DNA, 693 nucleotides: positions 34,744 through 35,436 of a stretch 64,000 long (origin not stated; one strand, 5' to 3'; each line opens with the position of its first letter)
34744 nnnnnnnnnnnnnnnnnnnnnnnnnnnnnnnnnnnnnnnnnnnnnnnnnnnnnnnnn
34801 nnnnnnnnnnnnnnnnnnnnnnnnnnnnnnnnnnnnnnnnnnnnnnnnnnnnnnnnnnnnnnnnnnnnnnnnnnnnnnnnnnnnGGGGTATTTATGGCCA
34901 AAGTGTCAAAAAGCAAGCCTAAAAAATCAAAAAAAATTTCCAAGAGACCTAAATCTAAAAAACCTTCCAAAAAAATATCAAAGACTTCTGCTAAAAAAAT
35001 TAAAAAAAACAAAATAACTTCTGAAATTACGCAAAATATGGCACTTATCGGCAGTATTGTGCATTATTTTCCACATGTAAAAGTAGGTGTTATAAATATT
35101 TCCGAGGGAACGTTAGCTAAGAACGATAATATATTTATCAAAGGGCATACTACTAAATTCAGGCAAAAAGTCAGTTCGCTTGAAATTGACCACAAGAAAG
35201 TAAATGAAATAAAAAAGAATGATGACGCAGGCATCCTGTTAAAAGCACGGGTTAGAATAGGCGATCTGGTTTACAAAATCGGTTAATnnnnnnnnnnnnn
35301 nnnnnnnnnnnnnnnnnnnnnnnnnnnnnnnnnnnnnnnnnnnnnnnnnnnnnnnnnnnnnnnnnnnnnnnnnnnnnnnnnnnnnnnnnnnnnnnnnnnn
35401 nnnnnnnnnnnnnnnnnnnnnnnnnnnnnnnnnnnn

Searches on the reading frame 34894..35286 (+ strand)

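Call 31: search_protein_families(library=pfam, proteins=[window:34894-35286:+], max_evalue=0.001)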
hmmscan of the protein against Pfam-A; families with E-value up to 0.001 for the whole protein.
window:34894-35286:+ (130 aa): 1 family
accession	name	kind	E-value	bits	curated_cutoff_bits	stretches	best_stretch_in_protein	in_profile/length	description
PF03144.31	GTP_EFTU_D2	-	1e-05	26.3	30.3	1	66-118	5-60/73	Elongation factor Tu domain 2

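Call 54: search_protein_families(library=ncbifam, proteins=[window:34894-35286:+], max_evalue=0.001)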
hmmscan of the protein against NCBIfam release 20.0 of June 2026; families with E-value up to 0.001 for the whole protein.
window:34894-35286:+ (130 aa): 0 families
